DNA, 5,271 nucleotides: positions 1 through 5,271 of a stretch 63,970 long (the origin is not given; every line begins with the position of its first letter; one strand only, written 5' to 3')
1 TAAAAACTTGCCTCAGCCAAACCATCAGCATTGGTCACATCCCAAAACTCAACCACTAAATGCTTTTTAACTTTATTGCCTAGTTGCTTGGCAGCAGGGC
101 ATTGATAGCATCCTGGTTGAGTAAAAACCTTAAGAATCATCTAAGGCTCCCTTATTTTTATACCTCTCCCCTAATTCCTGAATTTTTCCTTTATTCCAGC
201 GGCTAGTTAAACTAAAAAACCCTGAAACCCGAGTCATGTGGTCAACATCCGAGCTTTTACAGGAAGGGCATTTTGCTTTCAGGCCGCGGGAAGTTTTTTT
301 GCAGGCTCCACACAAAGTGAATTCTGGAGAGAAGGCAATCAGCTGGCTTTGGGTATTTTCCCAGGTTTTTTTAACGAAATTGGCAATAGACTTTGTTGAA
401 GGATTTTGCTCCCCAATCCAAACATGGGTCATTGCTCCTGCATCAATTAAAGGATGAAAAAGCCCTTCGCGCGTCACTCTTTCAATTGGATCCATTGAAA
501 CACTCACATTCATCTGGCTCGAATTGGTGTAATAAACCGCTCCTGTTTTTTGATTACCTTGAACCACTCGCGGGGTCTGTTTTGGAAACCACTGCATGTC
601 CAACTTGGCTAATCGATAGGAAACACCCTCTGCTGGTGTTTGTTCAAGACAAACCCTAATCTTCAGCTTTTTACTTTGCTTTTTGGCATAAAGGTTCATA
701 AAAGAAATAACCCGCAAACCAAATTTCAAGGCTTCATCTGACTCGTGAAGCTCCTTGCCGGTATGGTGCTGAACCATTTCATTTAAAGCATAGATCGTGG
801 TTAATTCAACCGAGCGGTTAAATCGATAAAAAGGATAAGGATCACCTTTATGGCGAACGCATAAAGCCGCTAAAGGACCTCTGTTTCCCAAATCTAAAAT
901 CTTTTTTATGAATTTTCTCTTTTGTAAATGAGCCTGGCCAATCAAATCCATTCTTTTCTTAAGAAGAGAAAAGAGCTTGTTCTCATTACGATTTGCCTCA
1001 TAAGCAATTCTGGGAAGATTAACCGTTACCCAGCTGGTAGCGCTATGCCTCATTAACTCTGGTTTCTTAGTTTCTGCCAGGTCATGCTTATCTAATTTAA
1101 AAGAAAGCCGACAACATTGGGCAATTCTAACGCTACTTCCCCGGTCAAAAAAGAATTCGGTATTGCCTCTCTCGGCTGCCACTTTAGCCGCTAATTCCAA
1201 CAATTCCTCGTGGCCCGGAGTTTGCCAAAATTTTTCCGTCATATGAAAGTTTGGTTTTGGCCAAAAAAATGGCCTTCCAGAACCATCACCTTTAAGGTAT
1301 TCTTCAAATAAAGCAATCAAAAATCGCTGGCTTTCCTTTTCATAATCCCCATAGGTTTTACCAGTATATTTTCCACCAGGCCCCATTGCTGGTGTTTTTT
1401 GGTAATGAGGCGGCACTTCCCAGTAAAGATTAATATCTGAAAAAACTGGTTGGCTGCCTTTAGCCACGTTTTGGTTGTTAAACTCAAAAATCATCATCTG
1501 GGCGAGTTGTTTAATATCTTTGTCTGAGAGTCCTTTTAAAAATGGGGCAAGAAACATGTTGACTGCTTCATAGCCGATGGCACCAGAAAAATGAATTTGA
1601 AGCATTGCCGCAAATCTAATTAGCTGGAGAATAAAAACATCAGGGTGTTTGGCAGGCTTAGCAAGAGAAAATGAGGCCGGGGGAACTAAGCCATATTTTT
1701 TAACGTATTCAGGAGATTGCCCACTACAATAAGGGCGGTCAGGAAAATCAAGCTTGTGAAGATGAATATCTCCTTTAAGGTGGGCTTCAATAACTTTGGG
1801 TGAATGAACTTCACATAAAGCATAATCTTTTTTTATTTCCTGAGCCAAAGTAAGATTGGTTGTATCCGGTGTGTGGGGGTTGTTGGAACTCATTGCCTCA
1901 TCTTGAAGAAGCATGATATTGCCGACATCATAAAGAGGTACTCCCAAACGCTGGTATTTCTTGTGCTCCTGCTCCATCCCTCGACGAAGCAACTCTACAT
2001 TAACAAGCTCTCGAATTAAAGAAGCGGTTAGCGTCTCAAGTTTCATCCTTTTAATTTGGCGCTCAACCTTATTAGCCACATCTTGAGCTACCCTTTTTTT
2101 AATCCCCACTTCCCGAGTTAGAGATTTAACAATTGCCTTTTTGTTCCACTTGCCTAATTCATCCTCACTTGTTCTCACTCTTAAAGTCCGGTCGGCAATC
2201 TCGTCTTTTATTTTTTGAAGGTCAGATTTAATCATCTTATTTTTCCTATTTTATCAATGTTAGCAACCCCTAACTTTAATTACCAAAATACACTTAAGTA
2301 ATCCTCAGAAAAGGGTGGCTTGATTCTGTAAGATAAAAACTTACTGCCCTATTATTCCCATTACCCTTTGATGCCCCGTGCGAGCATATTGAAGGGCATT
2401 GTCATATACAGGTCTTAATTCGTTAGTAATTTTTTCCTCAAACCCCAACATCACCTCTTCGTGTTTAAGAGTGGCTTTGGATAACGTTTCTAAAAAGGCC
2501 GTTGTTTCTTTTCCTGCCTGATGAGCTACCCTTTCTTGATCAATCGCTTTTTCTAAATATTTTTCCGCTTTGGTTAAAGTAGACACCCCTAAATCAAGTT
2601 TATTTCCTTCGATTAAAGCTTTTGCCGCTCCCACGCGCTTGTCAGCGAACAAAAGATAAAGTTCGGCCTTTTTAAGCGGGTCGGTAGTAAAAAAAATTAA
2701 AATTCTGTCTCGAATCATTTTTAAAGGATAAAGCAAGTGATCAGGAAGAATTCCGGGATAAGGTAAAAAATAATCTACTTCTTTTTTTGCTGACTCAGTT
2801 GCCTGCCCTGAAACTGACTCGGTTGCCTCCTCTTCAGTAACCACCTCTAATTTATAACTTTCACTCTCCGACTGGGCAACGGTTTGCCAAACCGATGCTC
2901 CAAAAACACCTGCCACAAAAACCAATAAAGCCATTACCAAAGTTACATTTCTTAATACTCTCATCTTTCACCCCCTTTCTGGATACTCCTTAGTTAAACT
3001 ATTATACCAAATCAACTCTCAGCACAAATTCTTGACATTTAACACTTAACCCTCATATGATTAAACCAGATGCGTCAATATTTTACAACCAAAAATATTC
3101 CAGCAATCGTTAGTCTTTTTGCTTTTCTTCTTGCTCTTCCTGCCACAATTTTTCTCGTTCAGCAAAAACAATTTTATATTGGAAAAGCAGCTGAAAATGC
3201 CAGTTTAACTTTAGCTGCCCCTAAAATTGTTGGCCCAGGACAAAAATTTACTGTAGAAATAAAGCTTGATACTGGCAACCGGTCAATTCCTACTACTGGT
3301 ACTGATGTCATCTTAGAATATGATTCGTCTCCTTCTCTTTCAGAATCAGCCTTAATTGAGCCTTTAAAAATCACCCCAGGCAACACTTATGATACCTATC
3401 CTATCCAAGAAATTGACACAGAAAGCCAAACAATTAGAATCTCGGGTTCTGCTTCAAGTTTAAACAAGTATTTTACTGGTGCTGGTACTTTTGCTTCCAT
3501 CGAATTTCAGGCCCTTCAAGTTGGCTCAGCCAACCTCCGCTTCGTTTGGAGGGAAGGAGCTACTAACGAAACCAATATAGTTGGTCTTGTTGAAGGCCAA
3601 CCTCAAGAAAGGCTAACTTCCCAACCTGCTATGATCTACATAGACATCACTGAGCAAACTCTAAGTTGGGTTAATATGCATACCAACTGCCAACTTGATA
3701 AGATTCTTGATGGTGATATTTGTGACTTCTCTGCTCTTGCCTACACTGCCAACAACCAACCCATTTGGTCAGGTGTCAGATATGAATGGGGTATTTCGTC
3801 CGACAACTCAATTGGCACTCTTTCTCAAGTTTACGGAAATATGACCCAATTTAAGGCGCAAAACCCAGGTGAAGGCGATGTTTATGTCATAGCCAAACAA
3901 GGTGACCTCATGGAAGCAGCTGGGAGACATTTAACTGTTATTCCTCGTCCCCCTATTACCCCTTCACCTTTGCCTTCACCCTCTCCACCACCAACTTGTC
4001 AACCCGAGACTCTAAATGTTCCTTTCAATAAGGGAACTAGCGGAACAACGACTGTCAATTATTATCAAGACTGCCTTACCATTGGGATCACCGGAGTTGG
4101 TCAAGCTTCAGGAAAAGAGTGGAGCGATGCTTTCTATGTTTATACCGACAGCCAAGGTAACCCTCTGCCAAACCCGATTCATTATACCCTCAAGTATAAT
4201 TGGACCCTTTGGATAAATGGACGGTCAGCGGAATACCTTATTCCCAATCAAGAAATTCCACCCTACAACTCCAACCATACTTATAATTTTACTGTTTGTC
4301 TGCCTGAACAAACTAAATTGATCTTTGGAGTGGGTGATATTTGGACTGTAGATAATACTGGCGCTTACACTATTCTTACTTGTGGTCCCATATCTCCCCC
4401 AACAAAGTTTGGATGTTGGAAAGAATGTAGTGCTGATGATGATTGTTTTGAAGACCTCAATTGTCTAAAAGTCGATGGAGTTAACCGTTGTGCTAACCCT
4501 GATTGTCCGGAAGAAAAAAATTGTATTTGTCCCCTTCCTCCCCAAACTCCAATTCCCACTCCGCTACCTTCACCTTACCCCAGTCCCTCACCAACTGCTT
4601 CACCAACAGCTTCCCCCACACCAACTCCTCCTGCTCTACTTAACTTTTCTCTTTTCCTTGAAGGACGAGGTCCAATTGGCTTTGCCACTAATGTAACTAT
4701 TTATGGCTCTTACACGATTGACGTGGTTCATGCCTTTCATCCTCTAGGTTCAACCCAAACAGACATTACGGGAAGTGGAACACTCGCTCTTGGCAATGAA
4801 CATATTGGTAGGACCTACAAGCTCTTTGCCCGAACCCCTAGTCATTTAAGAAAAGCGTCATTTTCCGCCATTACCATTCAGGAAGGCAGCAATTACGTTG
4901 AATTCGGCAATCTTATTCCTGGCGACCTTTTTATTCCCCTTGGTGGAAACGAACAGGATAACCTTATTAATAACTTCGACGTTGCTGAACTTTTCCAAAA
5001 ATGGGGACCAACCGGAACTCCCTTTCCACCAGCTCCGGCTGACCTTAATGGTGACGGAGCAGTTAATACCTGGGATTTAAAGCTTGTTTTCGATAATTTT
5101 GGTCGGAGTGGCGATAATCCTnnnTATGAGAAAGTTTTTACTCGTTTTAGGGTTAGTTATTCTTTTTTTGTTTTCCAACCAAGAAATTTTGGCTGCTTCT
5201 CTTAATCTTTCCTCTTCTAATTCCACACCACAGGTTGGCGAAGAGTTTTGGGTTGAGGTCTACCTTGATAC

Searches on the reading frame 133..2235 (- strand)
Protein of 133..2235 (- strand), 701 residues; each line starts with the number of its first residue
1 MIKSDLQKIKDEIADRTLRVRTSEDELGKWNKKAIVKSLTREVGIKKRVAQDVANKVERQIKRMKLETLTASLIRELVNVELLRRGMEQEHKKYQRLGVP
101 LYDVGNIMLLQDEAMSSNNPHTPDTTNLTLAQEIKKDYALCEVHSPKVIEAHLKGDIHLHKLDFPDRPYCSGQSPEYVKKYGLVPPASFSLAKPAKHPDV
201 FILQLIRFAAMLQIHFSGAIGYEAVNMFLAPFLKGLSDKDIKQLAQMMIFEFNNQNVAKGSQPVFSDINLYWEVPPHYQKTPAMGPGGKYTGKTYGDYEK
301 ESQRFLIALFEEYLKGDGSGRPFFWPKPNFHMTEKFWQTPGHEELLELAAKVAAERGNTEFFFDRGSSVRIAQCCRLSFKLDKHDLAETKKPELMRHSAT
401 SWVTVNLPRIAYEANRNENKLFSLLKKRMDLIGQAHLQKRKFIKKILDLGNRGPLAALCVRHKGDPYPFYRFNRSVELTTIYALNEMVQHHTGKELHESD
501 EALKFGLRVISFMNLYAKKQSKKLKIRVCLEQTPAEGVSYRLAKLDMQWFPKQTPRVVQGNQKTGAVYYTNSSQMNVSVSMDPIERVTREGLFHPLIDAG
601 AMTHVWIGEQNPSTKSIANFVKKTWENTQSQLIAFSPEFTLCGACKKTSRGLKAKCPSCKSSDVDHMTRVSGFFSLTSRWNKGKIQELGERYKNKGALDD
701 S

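Call 14: search_protein_families(library=pfam, proteins=[window:133-2235:-])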
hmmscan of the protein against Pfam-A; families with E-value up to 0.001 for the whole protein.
window:133-2235:- (701 aa): 1 family
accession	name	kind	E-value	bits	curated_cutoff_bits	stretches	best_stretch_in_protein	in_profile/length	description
PF13597.11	NRDD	-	7.6e-131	438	26.2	1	117-692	3-560/562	Anaerobic ribonucleoside-triphosphate reductase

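Call 39: search_protein_families(library=pfam, proteins=[L087:2139-2756:+, L087:2770-3582:+, L087:1-1011:+, L088:1134-1424:+], max_evalue=0.01)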
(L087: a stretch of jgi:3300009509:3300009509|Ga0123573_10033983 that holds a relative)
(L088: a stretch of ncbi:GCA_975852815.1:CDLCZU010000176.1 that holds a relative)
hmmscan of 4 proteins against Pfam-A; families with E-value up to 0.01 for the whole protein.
L087:2139-2756:+ (206 aa): 4 families
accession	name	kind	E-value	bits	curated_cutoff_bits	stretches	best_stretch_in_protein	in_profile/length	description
PF00037.32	Fer4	-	9e-05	22.6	21.1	1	155-173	5-23/24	4Fe-4S binding domain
PF12837.12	Fer4_6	-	0.00031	21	25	1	156-173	7-24/24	4Fe-4S binding domain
PF13484.11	Fer4_16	-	0.00087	20.5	30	1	158-184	2-31/66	4Fe-4S double cluster binding domain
PF12838.12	Fer4_7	-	0.0024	18.7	27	0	158-203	2-50/52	4Fe-4S dicluster domain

L087:2770-3582:+ (271 aa): 0 families

L087:1-1011:+ (337 aa): 1 family
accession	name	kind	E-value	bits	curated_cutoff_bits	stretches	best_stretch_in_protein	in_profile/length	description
PF04055.27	Radical_SAM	-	4.2e-26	92.5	29.5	1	76-235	3-166/166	Radical SAM superfamily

L088:1134-1424:+ (97 aa): 0 families

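Call 76: search_protein_families(library=padloc, proteins=[L087:2770-3582:+], max_evalue=0.01)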
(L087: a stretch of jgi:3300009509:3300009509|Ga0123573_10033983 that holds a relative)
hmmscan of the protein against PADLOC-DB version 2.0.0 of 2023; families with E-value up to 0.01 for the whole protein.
L087:2770-3582:+ (271 aa): 0 families

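Call 82: search_protein_families(library=ncbifam, proteins=[L088:1-765:-, L088:7162-8025:-, L087:7337-8428:+, L087:5188-5391:-, L087:8546-9163:+, L087:5739-7250:+, L087:2770-3582:+], max_evalue=0.001)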
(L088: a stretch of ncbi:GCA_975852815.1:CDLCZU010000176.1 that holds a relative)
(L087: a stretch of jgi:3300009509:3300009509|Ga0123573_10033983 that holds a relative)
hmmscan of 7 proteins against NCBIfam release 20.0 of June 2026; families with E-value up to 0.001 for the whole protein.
L088:1-765:- (255 aa): 1 family
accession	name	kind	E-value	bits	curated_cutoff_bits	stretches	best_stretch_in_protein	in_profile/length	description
NF051851.1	AtpSerPepEprS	equivalog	0.00028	19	1700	1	167-248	53-128/988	autotransporter serine peptidase EprS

L088:7162-8025:- (287 aa): 13 families
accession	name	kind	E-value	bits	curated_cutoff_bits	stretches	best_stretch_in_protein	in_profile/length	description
NF001750.0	PRK00476.1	equivalog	2.5e-101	339.8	443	1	2-286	303-587/590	aspartate--tRNA ligase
TIGR00459.1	aspS_bact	equivalog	7.9e-89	298.6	373.85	1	2-286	298-584/586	aspartate--tRNA ligase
NF009460.0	PRK12820.1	equivalog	2.6e-58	197.8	1379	1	3-283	332-615/723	bifunctional aspartyl-tRNA synthetase/aspartyl/glutamyl-tRNA amidotransferase subunit C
NF003483.0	PRK05159.1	equivalog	4.8e-19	68.5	353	1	172-259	349-432/438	aspartate--tRNA(Asn) ligase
TIGR00458.1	aspS_nondisc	equivalog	5.7e-16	58.5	368.4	1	165-261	334-424/428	aspartate--tRNA(Asn) ligase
NF001756.1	PRK00484.1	subfamily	9.4e-13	47.6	468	1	177-260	399-486/488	lysine--tRNA ligase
TIGR00499.1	lysS_bact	equivalog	9.5e-12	44.3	427.6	1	209-260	442-493/496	lysine--tRNA ligase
NF003037.0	PRK03932.1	equivalog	8.4e-09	34.9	414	1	164-262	353-448/451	asparagine--tRNA ligase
NF002821.0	PRK02983.1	equivalog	2.9e-08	32.2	742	1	219-259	1059-1098/1102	bifunctional lysylphosphatidylglycerol synthetase/lysine--tRNA ligase LysX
NF006828.0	PRK09350.1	equivalog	3.4e-08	33.1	264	1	173-258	233-322/325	elongation factor P--(R)-beta-lysine ligase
TIGR00462.1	genX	equivalog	1.9e-07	30.8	286.9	1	214-256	262-304/304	EF-P lysine aminoacylase EpmA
TIGR00457.1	asnS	equivalog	2.1e-06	26.8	342.6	1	175-262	368-452/455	asparagine--tRNA ligase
NF009101.0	PRK12445.1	subfamily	5.8e-06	25.1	1026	1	220-259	462-501/505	lysine--tRNA ligase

L087:7337-8428:+ (364 aa): 18 families
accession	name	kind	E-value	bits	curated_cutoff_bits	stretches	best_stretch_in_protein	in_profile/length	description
TIGR01302.1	IMP_dehydrog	equivalog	4.9e-77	259.7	481.5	2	94-344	198-449/450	IMP dehydrogenase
NF005311.0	PRK06843.1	equivalog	4.7e-59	200.3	779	2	108-361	143-396/404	inosine 5-monophosphate dehydrogenase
NF052358.1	GMPRedGuaB1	equivalog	3.2e-40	138.7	675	2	114-361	223-473/479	GMP reductase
NF003470.0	PRK05096.1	equivalog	1.3e-39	136.3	397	1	35-353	38-337/347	GMP reductase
NF005869.0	PRK07807.1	equivalog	2.2e-39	135.8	549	2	112-361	221-473/479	GuaB1 family IMP dehydrogenase-related protein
TIGR01305.1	GMP_reduct_1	equivalog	1.8e-35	122.6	492.15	1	34-353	36-336/343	GMP reductase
TIGR01303.1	IMP_DH_rel_1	equivalog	8e-34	117.3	562.75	1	118-361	224-471/475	GuaB1 family IMP dehydrogenase-related protein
NF005493.0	PRK07107.1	equivalog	1.7e-33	115.9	585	2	100-363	223-489/502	IMP dehydrogenase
TIGR01304.1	IMP_DH_rel_2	equivalog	1.2e-29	103.7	342.1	2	109-261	130-295/365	GuaB3 family IMP dehydrogenase-related protein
NF003966.0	PRK05458.1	equivalog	1.1e-28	100.5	344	1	39-276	34-258/327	GMP reductase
TIGR01306.1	GMP_reduct_2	equivalog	1.2e-24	87.4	465.65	1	40-276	31-254/321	GMP reductase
TIGR03966.1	actino_HemFlav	equivalog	3.1e-07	29.4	470.85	1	161-250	250-332/385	pre-mycofactocin synthase MftD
NF008398.0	PRK11197.1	subfamily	3.9e-07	29.2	376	1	151-250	238-330/381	L-lactate dehydrogenase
NF033901.1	L_lactate_LldD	exception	3.1e-06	26.5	550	1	150-250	237-330/377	FMN-dependent L-lactate dehydrogenase LldD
TIGR02151.1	IPP_isom_2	equivalog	7.9e-05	21.7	281.3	1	201-250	242-290/338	type 2 isopentenyl-diphosphate Delta-isomerase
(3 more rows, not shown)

L087:5188-5391:- (67 aa): 13 families
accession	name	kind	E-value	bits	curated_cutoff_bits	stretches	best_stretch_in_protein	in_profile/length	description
NF001750.0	PRK00476.1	equivalog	1.7e-28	99.3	443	1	1-66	522-587/590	aspartate--tRNA ligase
TIGR00459.1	aspS_bact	equivalog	6.1e-26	90.9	373.85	1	1-66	519-584/586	aspartate--tRNA ligase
NF009460.0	PRK12820.1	equivalog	2.7e-14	52.2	1379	1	2-63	554-615/723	bifunctional aspartyl-tRNA synthetase/aspartyl/glutamyl-tRNA amidotransferase subunit C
NF001756.1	PRK00484.1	subfamily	4.8e-11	42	468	1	1-40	447-486/488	lysine--tRNA ligase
TIGR00499.1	lysS_bact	equivalog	7.9e-11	41.3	427.6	1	1-40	454-493/496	lysine--tRNA ligase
NF003483.0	PRK05159.1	equivalog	2.5e-10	39.8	353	1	1-39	394-432/438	aspartate--tRNA(Asn) ligase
TIGR00458.1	aspS_nondisc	equivalog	1.8e-08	33.8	368.4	1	1-41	384-424/428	aspartate--tRNA(Asn) ligase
NF006828.0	PRK09350.1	equivalog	5.1e-07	29.3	264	1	1-38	285-322/325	elongation factor P--(R)-beta-lysine ligase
NF002821.0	PRK02983.1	equivalog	6.9e-07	27.6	742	1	1-40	1061-1099/1102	bifunctional lysylphosphatidylglycerol synthetase/lysine--tRNA ligase LysX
NF003037.0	PRK03932.1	equivalog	1.1e-06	27.9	414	1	4-42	410-448/451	asparagine--tRNA ligase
TIGR00462.1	genX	equivalog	2e-06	27.5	286.9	1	2-36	270-304/304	EF-P lysine aminoacylase EpmA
NF009101.0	PRK12445.1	subfamily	1.1e-05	24.2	1026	1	2-39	464-501/505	lysine--tRNA ligase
TIGR00457.1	asnS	equivalog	3.1e-05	23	342.6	1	4-42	414-452/455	asparagine--tRNA ligase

L087:8546-9163:+ (206 aa): 4 families
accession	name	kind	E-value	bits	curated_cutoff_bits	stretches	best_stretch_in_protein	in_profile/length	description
NF008992.0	PRK12335.1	equivalog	6e-09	35.5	303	1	42-183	121-265/289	SAM-dependent methyltransferase TehB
NF045649.1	2X_seleno_MduS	exception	5e-08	32.3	380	1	5-94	5-94/338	methyltransferase domain-containing selenoprotein MduS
TIGR00477.1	tehB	equivalog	4.3e-05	22.9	219.5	1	44-183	74-216/238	tellurite resistance methyltransferase TehB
NF008405.0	PRK11207.1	equivalog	5.9e-05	22.6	218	1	43-185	30-176/198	tellurite resistance methyltransferase TehB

L087:5739-7250:+ (504 aa): 20 families
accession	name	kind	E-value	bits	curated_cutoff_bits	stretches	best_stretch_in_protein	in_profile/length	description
TIGR04107.1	rSAM_HutW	equivalog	4.2e-57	193.9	400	1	109-491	39-413/419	heme anaerobic degradation radical SAM methyltransferase ChuW/HutW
NF006067.1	PRK08208.1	equivalog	1.2e-51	176.1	380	1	110-498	36-420/427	STM4012 family radical SAM protein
TIGR00539.1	hemN_rel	equivalog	5.5e-46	157.3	205.4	1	112-473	3-350/361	radical SAM family heme chaperone HemW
TIGR03994.1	rSAM_HemZ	equivalog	5.2e-37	127.9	321.4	1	104-382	79-362/401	coproporphyrinogen dehydrogenase HemZ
NF005133.0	PRK06582.1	equivalog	7.1e-37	127.3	597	1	110-386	12-278/390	coproporphyrinogen III oxidase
NF006385.0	PRK08629.1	equivalog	2e-35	122.4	355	1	110-494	53-415/439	coproporphyrinogen III oxidase family protein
TIGR00538.1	hemN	equivalog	2.1e-32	112.5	324.95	1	110-492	50-438/454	oxygen-independent coproporphyrinogen III oxidase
NF006064.0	PRK08207.2-2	equivalog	2.8e-28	99.1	504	1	109-315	144-348/465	coproporphyrinogen III oxidase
NF006060.0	PRK08207.1-3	equivalog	4.4e-24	85.1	653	1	110-323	150-363/477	coproporphyrinogen III oxidase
NF006061.0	PRK08207.1-4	equivalog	3.5e-23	82.2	702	1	111-311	175-374/501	coproporphyrinogen III oxidase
NF004567.0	PRK05904.1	equivalog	8e-22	77.9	355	1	112-317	9-204/353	coproporphyrinogen III oxidase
NF006066.0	PRK08207.2-5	equivalog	1.6e-21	76.6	1117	1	110-313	191-392/518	coproporphyrinogen III oxidase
NF006059.0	PRK08207.1-1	equivalog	6.1e-17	61.5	1012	1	111-335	173-400/496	coproporphyrinogen III oxidase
NF006065.0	PRK08207.2-4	equivalog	6.4e-17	61.7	922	1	112-349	171-407/484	coproporphyrinogen III oxidase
NF006063.0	PRK08207.2-1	equivalog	4e-16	58.7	1074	1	110-311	193-392/518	coproporphyrinogen III oxidase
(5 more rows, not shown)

L087:2770-3582:+ (271 aa): 0 families

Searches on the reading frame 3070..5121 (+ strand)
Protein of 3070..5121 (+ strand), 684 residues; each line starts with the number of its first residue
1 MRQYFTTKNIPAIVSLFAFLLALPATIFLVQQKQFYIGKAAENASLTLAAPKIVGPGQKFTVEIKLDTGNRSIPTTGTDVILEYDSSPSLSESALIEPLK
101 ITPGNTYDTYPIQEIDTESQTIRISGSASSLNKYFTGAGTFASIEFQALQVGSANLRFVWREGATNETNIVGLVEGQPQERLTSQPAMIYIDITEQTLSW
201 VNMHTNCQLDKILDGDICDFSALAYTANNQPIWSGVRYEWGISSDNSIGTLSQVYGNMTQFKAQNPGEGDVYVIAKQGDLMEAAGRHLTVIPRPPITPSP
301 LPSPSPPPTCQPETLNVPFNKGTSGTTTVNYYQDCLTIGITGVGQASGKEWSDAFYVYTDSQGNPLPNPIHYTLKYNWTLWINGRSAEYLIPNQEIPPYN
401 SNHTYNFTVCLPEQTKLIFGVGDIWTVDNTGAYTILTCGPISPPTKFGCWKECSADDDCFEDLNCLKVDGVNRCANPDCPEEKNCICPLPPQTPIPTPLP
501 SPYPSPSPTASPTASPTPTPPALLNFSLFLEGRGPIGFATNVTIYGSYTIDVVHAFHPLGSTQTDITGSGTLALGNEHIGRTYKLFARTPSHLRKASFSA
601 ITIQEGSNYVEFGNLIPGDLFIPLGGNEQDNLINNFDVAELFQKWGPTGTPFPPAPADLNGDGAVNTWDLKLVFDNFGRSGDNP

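Call 14: search_protein_families(library=pfam, proteins=[window:3070-5121:+])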
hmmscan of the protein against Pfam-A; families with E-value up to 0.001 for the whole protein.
window:3070-5121:+ (684 aa): 1 family
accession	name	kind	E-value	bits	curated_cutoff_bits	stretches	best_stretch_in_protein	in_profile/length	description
PF00404.24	Dockerin_1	-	0.00032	21.3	22.9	1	629-673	6-52/57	Dockerin type I domain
